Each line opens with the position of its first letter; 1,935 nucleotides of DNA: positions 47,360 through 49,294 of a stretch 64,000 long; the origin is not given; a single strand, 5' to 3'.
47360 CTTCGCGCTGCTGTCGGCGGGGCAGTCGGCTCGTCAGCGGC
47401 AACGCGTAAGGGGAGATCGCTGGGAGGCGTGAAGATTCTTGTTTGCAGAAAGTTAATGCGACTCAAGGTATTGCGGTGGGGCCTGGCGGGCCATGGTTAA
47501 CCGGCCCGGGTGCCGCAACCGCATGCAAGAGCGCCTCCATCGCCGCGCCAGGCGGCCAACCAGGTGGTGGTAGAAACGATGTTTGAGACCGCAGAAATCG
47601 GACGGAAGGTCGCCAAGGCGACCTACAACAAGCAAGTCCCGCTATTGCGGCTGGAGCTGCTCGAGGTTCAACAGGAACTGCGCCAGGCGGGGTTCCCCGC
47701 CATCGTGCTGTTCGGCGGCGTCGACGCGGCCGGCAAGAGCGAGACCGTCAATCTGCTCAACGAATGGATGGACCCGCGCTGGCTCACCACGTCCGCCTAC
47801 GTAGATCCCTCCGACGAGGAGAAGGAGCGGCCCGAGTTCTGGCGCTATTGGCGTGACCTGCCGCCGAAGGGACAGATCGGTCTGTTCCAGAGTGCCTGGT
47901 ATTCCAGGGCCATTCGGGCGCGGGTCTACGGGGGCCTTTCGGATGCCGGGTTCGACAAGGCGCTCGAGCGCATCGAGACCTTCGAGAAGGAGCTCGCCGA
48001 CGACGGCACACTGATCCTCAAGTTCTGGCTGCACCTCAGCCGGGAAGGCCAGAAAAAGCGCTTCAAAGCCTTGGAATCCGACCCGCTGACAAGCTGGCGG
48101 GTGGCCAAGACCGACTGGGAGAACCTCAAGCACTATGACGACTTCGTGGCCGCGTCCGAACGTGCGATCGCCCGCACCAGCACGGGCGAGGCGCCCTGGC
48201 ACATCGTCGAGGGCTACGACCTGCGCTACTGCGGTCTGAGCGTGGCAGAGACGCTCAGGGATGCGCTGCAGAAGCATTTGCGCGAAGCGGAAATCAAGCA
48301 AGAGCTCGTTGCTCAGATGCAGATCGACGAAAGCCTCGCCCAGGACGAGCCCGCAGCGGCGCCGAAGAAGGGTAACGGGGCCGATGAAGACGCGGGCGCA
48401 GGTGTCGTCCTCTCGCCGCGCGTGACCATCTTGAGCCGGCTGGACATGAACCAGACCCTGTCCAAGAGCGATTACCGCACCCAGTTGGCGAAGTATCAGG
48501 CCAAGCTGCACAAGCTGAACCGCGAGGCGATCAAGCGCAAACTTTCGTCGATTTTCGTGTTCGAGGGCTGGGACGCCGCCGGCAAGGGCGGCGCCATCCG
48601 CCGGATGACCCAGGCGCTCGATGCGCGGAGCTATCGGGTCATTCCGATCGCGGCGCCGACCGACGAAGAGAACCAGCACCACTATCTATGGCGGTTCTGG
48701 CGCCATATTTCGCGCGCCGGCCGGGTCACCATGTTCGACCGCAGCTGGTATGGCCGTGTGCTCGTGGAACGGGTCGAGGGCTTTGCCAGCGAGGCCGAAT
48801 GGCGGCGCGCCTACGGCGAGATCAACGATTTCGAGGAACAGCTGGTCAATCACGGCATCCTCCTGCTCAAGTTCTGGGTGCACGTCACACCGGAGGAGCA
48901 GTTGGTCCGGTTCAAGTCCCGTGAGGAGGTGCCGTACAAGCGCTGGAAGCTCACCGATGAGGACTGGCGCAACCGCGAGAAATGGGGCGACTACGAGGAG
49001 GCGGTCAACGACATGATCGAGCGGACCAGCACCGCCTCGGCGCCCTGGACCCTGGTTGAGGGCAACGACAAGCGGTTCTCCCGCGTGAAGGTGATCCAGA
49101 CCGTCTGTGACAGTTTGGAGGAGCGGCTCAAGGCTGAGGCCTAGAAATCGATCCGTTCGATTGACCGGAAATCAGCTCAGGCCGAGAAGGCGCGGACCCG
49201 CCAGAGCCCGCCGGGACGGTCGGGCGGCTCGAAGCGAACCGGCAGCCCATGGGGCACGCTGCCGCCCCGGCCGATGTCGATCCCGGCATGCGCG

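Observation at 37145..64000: Co-localised polyphosphate, phosphate and Mg2+ toolkit under FixK-type control, suggesting a PAO-like polyphosphate-cycling physiology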

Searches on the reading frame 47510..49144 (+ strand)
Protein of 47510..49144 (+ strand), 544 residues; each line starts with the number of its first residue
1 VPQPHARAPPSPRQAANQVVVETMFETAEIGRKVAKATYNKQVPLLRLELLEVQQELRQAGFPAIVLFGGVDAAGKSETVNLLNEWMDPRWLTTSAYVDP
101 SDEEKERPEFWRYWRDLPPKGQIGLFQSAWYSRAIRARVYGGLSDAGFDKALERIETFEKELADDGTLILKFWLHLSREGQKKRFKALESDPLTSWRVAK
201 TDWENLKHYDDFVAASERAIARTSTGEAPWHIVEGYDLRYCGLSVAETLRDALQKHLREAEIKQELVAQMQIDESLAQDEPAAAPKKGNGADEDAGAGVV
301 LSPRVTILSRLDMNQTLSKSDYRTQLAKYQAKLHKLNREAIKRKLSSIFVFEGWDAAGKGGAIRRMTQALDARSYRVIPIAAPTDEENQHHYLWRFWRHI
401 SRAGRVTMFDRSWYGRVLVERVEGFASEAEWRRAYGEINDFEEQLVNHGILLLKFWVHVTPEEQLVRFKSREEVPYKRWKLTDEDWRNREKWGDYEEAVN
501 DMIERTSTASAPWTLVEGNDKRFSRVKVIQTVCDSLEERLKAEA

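Call 4: search_protein_families(library=pfam, proteins=[window:47510-49144:+])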
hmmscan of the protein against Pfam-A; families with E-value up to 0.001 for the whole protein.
window:47510-49144:+ (544 aa): 1 family
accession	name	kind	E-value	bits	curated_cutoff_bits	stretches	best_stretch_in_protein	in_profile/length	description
PF03976.20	PPK2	-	3.4e-150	498.4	22.3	2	317-541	2-226/229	Polyphosphate kinase 2 (PPK2)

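Call 19: find_related_loci(query=window:47510-49144:+, collection=genome_contigs, flank=10000)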
Query window:47510-49144:+ (544 aa) in genome_contigs; peptide patterns used: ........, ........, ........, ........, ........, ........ (x = any residue, [..] = any of these).
600 stretches matched a pattern (row limit reached: there are more); 593 encode a relative of the query (tblastn E <= 1e-3); the best 80 are kept; 80 distinct loci.
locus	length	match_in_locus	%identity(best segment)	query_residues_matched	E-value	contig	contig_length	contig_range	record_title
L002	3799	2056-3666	62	9-540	0e+0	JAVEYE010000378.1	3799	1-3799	MAG: Rhodospirillales bacterium isolate BF4_22 NODE_94554_length_3799_cov_6.018246_Biofilm4, whole genome shotgun sequen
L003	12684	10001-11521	62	23-541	0e+0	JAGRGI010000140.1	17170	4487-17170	MAG: Chromatiales bacterium isolate HKST-UBA171 2015-01-06_1_(paired)_contig_156769, whole genome shotgun sequence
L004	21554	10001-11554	61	11-541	0e+0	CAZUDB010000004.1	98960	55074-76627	MAG TPA_asm: uncultured Rhodospirillaceae bacterium isolate SRP128890_co1_245 genome assembly, contig: NODE_314_length_9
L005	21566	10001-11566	60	23-544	0e+0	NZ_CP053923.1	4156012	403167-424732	Defluviicoccus vanus strain Ben 114 chromosome, complete genome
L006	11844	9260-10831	62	23-541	0e+0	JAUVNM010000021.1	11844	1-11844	MAG: Gammaproteobacteria bacterium isolate CSMAG_610 CSMAG_610_k141_1339351_length_11844_cov_7.6264, whole genome shotgu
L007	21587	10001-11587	61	10-536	0e+0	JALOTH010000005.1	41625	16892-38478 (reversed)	MAG: Rhodospirillales bacterium isolate Prado228 scaffold_605, whole genome shotgun sequence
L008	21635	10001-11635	61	21-542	0e+0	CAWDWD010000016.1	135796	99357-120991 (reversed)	MAG: uncultured Alphaproteobacteria bacterium isolate MFD05684.bin.1.50 genome assembly, contig: contig_5811, whole geno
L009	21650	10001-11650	60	21-536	0e+0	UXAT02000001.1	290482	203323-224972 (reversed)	metagenome genome assembly, contig: DF3PA_Contig_1, whole genome shotgun sequence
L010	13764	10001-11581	60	23-540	0e+0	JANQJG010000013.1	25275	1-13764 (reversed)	MAG: Rhodospirillales bacterium isolate PL25a_bin.107 k99_2151589, whole genome shotgun sequence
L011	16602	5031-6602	62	3-541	0e+0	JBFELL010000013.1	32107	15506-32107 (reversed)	MAG: Gammaproteobacteria bacterium isolate Mix_mud02.2020.12.48 k141_310262_length_32107_cov_12.0700, whole genome shotg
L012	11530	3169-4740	61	23-542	0e+0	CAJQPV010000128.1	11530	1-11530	MAG: uncultured Gammaproteobacteria bacterium isolate 3_20180412_Bin_MAXBIN_015_sub_1_1 genome assembly, contig: c_00001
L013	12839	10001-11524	61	23-541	0e+0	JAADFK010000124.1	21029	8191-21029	MAG: Acidobacteriota bacterium isolate M_MaxBin.023 contig-127_3506, whole genome shotgun sequence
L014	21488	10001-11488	61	23-536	0e+0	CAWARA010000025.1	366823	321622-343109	MAG: uncultured Acidobacteriota bacterium isolate MFD02840.bin.2.141 genome assembly, contig: contig_5066, whole genome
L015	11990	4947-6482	61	23-540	0e+0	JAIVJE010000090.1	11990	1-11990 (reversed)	MAG: Acidobacteria bacterium isolate MAG16 MTG16_26321, whole genome shotgun sequence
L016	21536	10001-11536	59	23-543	0e+0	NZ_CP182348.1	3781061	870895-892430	MAG: Terasakiella sp. isolate LRMN1-isolate chromosome, complete genome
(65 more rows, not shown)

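Call 27: find_homologous_proteins(query=window:47510-49144:+, max_evalue=1e-100)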
Query window:47510-49144:+ (544 aa): 7971 proteins with E <= 1e-100 among 8000 candidates; the best 120 are listed.
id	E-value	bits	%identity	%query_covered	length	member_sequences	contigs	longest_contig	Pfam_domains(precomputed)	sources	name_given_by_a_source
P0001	0.0e+0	1186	100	96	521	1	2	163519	PF03976.21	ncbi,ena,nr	ncbi:MAG: polyphosphate:AMP phosphotransferase [Alphaproteobacteria bacterium]|nr:polyphosphate:AMP 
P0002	7.8e-260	881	73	96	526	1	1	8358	PF03976.21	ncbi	ncbi:MAG: polyphosphate:AMP phosphotransferase [Methyloligellaceae bacterium]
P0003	3.4e-256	869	72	95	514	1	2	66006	PF03976.21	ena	-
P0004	7.3e-256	868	72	95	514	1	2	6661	PF03976.21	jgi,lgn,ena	-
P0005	2.4e-255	866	73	95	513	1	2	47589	PF03976.21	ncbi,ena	-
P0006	8.2e-255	865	73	95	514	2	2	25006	PF03976.21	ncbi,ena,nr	ncbi:MAG: polyphosphate:AMP phosphotransferase [Kiloniellales bacterium]|nr:polyphosphate:AMP phosph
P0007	2.0e-254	863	72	95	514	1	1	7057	PF03976.21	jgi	-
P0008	9.1e-252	855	71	95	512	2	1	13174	PF03976.21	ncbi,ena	-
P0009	3.1e-251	853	72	95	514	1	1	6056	PF03976.21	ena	-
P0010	3.7e-251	853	71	94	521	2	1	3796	PF03976.21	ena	-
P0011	7.0e-251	852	70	95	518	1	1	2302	PF03976.21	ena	-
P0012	1.1e-250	851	69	98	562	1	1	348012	PF03976.21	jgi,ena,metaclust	metaclust:\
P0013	3.4e-250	849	71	95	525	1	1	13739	PF03976.21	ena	-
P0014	1.3e-249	847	72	95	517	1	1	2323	PF03976.21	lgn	-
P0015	6.1e-249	845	71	95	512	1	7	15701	PF03976.21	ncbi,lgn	-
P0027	6.3e-246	835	71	95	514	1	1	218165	PF03976.21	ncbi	-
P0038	1.6e-241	821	68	95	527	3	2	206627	PF03976.21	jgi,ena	-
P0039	2.7e-241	820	70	95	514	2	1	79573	PF03976.21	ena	-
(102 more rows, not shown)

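Call 28: find_encoding_contigs(protein=P0001, flank=10000, max_places=3)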
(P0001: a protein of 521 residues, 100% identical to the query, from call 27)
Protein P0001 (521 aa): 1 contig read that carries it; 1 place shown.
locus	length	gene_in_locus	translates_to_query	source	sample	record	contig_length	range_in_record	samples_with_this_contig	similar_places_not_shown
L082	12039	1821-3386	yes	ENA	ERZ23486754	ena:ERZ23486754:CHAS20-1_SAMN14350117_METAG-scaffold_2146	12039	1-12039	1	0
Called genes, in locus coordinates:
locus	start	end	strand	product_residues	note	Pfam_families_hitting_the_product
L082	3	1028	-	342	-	?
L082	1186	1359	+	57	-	PF03471:CorC_HlyC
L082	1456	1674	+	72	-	-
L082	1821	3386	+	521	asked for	PF03976:PPK2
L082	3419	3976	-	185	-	PF00300:His_Phos_1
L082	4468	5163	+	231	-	PF00072:Response_reg, PF00486:Trans_reg_C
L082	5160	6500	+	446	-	PF11808:PhoR, PF00989:PAS (weak), PF13188:PAS_8 (weak), PF00512:HisKA, PF02518:HATPase_c, PF13581:HATPase_c_2 (weak)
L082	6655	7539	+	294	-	PF12849:PBP_like_2, PF01547:SBP_bac_1 (weak), PF13531:SBP_bac_11 (faint), PF12727:PBP_like (weak)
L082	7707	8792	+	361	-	PF01895:PhoU, PF01451:LMWPc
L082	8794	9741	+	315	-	PF00528:BPD_transp_1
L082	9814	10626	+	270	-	PF00528:BPD_transp_1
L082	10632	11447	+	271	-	PF00005:ABC_tran, PF13304:AAA_21 (faint)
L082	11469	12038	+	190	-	?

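Call 29: find_encoding_contigs(protein=P0003, flank=10000, max_places=2)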
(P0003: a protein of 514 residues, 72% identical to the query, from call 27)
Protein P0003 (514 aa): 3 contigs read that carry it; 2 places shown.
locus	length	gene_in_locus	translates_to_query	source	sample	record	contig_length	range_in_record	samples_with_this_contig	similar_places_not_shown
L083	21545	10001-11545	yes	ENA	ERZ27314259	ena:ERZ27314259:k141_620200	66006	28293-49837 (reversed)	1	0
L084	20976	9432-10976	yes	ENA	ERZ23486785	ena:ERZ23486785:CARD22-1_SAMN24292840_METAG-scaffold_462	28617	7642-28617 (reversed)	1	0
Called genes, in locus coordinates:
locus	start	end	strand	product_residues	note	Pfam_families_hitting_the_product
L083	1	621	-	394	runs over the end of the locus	PF03477:ATP-cone (faint), PF13238:AAA_18 (weak)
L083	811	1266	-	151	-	PF00571:CBS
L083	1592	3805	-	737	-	PF13089:PP_kinase_N, PF02503:PP_kinase, PF17941:PP_kinase_C_1, PF13090:PP_kinase_C, PF13091:PLDc_2 (weak)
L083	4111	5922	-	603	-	PF02690:Na_Pi_cotrans, PF01895:PhoU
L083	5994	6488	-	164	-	PF00582:Usp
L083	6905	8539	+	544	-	PF01595:CNNM, PF00571:CBS (weak), PF03471:CorC_HlyC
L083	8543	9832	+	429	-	PF01595:CNNM, PF00571:CBS (weak), PF03471:CorC_HlyC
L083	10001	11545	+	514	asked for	PF03976:PPK2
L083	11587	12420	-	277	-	PF00005:ABC_tran, PF13304:AAA_21 (faint)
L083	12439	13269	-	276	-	PF00005:ABC_tran, PF02463:SMC_N (faint), PF13304:AAA_21 (faint)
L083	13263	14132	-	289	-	PF00528:BPD_transp_1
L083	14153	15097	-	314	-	PF00528:BPD_transp_1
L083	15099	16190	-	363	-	PF01895:PhoU, PF01451:LMWPc (weak)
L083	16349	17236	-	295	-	PF12849:PBP_like_2, PF12727:PBP_like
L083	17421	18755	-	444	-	PF11808:PhoR, PF00989:PAS (faint), PF00512:HisKA, PF13581:HATPase_c_2 (weak), PF02518:HATPase_c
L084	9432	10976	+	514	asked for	PF03976:PPK2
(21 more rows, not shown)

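Call 30: find_encoding_contigs(protein=P0005, flank=10000, max_places=2)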
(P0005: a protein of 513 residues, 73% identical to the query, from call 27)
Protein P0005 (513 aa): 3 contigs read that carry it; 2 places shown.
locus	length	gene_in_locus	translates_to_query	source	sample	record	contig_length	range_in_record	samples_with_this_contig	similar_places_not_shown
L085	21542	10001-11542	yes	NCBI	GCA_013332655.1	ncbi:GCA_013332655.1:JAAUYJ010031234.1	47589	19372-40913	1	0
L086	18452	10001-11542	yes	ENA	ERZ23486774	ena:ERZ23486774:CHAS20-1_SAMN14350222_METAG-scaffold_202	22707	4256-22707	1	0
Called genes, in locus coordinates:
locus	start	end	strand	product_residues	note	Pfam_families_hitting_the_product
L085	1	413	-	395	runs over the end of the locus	PF03477:ATP-cone (faint), PF13238:AAA_18 (faint)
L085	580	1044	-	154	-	PF00571:CBS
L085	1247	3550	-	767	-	PF13089:PP_kinase_N, PF02503:PP_kinase, PF17941:PP_kinase_C_1, PF13091:PLDc_2 (faint), PF13090:PP_kinase_C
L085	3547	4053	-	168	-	-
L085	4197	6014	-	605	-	PF02690:Na_Pi_cotrans, PF01895:PhoU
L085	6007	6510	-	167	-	PF00582:Usp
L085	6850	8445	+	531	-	PF01595:CNNM, PF00571:CBS, PF03471:CorC_HlyC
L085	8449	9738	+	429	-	PF01595:CNNM, PF00571:CBS (weak), PF03471:CorC_HlyC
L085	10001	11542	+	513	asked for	PF03976:PPK2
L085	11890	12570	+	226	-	PF01865:PhoU_div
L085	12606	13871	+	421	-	PF01384:PHO4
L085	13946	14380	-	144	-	PF00582:Usp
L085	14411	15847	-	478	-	PF00149:Metallophos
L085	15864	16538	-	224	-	-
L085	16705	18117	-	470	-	-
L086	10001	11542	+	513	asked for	PF03976:PPK2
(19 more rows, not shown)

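Call 31: find_encoding_contigs(protein=P0027, flank=10000, max_places=2)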
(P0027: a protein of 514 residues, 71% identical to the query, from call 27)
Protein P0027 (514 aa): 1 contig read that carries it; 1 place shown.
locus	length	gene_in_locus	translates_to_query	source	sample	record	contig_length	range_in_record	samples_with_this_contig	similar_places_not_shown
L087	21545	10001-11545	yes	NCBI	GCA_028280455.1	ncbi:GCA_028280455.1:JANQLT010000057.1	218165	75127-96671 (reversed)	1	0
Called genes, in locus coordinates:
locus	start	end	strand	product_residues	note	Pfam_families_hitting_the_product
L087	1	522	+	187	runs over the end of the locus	PF00300:His_Phos_1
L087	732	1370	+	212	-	-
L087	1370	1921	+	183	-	PF01814:Hemerythrin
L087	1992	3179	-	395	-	PF03477:ATP-cone (faint)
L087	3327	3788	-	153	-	PF00571:CBS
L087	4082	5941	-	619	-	PF02690:Na_Pi_cotrans, PF01895:PhoU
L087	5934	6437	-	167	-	PF00582:Usp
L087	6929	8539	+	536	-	PF01595:CNNM, PF00571:CBS (faint), PF03471:CorC_HlyC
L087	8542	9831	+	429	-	PF01595:CNNM, PF00571:CBS (weak), PF03471:CorC_HlyC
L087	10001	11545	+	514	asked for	PF03976:PPK2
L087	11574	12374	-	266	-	PF00005:ABC_tran, PF13304:AAA_21 (faint)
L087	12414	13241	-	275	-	PF00005:ABC_tran, PF13304:AAA_21 (faint)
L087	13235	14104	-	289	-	PF00528:BPD_transp_1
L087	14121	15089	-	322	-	PF00528:BPD_transp_1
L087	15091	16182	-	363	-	PF01895:PhoU, PF01451:LMWPc (weak)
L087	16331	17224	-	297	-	PF12849:PBP_like_2, PF12727:PBP_like (weak)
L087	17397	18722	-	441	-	PF11808:PhoR, PF00989:PAS, PF13188:PAS_8 (weak), PF00512:HisKA, PF13581:HATPase_c_2, PF02518:HATPase_c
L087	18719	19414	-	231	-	PF00072:Response_reg, PF00486:Trans_reg_C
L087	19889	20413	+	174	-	PF00582:Usp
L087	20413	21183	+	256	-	PF00027:cNMP_binding, PF13545:HTH_Crp_2, PF00325:Crp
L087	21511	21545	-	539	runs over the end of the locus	PF00732:GMC_oxred_N, PF00890:FAD_binding_2 (faint), PF05199:GMC_oxred_C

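Call 32: find_encoding_contigs(protein=P0039, flank=10000, max_places=1)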
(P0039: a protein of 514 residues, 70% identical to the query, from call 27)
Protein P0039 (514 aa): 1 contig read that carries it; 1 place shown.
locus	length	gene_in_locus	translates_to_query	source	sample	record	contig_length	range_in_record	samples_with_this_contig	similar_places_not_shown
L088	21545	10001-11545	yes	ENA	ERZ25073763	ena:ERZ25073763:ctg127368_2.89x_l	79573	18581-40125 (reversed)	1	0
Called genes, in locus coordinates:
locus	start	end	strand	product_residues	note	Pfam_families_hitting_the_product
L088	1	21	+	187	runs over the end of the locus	PF01814:Hemerythrin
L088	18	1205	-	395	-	PF03477:ATP-cone (faint)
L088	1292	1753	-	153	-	PF00571:CBS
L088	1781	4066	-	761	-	PF13089:PP_kinase_N, PF02503:PP_kinase, PF17941:PP_kinase_C_1, PF13091:PLDc_2 (faint), PF13090:PP_kinase_C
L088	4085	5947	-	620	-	PF02690:Na_Pi_cotrans, PF01895:PhoU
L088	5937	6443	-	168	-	PF00582:Usp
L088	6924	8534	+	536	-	PF01595:CNNM, PF00571:CBS (weak), PF03471:CorC_HlyC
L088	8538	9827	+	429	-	PF01595:CNNM, PF00571:CBS, PF03471:CorC_HlyC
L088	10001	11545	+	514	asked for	PF03976:PPK2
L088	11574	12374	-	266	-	PF00005:ABC_tran, PF13304:AAA_21 (faint)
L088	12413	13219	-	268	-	PF00005:ABC_tran, PF02463:SMC_N (faint), PF13304:AAA_21 (faint)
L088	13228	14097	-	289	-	PF00528:BPD_transp_1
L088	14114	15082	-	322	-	PF00528:BPD_transp_1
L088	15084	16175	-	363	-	PF01895:PhoU, PF01451:LMWPc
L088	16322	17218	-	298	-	PF12849:PBP_like_2, PF01547:SBP_bac_1 (faint), PF13531:SBP_bac_11 (weak), PF12727:PBP_like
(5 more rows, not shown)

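Call 33: find_encoding_contigs(protein=P0012, flank=10000, max_places=1)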
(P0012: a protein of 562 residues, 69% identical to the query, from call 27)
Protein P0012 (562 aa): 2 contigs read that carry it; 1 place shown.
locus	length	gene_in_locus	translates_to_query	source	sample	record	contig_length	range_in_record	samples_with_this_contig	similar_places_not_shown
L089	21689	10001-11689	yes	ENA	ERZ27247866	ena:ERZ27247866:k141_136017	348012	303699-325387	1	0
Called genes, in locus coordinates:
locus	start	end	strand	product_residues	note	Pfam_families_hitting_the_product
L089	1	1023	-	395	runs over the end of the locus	PF03477:ATP-cone (weak)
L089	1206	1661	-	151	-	PF00571:CBS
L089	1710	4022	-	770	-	PF13089:PP_kinase_N, PF02503:PP_kinase, PF17941:PP_kinase_C_1, PF13091:PLDc_2 (faint), PF13090:PP_kinase_C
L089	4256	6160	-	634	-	PF02690:Na_Pi_cotrans, PF01895:PhoU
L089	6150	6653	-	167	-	PF00582:Usp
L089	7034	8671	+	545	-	PF01595:CNNM, PF00571:CBS (weak), PF03471:CorC_HlyC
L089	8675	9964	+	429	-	PF01595:CNNM, PF00571:CBS (weak), PF03471:CorC_HlyC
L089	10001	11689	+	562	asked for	PF03976:PPK2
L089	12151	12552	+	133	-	PF00582:Usp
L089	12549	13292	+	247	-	PF00027:cNMP_binding, PF13545:HTH_Crp_2, PF00325:Crp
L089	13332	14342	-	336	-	PF01636:APH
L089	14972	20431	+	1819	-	-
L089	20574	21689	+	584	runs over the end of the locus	PF00664:ABC_membrane, PF00005:ABC_tran, PF02463:SMC_N (faint), PF13304:AAA_21 (faint), PF13401:AAA_22 (faint)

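Call 34: find_encoding_contigs(protein=P0038, flank=10000, max_places=1)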
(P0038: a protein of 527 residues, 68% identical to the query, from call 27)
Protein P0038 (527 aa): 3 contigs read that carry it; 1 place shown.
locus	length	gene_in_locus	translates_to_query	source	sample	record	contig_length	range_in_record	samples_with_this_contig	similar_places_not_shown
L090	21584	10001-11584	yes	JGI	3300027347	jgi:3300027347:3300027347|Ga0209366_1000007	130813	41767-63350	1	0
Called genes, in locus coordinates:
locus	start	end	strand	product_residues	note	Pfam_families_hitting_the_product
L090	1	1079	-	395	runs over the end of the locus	PF03477:ATP-cone (faint)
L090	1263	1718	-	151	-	PF00571:CBS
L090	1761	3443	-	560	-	PF02503:PP_kinase, PF17941:PP_kinase_C_1, PF13091:PLDc_2 (faint), PF13090:PP_kinase_C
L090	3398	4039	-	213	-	PF13089:PP_kinase_N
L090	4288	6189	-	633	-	PF02690:Na_Pi_cotrans, PF01895:PhoU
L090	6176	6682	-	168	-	PF00582:Usp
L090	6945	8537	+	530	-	PF01595:CNNM, PF00571:CBS (weak), PF03471:CorC_HlyC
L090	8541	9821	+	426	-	PF01595:CNNM, PF00571:CBS (weak), PF03471:CorC_HlyC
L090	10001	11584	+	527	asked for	PF03976:PPK2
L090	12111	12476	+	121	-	PF00582:Usp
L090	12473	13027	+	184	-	PF00027:cNMP_binding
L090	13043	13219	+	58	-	PF00325:Crp (faint), PF13545:HTH_Crp_2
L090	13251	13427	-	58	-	-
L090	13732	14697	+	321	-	PF13489:Methyltransf_23, PF13649:Methyltransf_25 (faint)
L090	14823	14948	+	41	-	PF00444:Ribosomal_L36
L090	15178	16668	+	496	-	PF01565:FAD_binding_4, PF02913:FAD-oxidase_C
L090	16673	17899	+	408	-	PF01565:FAD_binding_4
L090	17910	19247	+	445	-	PF12837:Fer4_6 (faint), PF12838:Fer4_7, PF13183:Fer4_8, PF13237:Fer4_10, PF13484:Fer4_16 (weak), PF13534:Fer4_17, PF02754:CCG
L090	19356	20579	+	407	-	PF00561:Abhydrolase_1 (weak), PF12146:Hydrolase_4, PF12697:Abhydrolase_6, PF02566:OsmC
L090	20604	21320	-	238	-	PF10994:DUF2817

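Call 35: find_encoding_contigs(protein=P0006, flank=10000, max_places=1)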
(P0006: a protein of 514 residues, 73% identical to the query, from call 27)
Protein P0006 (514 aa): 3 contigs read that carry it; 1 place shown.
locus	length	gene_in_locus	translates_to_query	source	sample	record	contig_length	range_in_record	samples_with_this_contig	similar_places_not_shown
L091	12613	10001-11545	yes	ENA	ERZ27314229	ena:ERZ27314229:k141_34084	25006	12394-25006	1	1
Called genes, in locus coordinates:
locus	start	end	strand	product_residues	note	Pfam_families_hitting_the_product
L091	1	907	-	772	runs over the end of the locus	PF13089:PP_kinase_N, PF02503:PP_kinase, PF17941:PP_kinase_C_1, PF13091:PLDc_2 (faint), PF13090:PP_kinase_C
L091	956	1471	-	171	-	-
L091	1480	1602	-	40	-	-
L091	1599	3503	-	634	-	PF02690:Na_Pi_cotrans, PF01895:PhoU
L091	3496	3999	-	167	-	PF00582:Usp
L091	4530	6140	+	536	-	PF01595:CNNM, PF00571:CBS, PF03471:CorC_HlyC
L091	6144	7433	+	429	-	PF01595:CNNM, PF00571:CBS (weak), PF03471:CorC_HlyC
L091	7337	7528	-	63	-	-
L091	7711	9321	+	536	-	PF05235:CHAD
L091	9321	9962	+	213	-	PF01656:CbiA, PF09140:MipZ (weak), PF10609:ParA (weak), PF13614:AAA_31 (weak)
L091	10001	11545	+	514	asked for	PF03976:PPK2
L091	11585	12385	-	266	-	PF00005:ABC_tran, PF13304:AAA_21 (faint)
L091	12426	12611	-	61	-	?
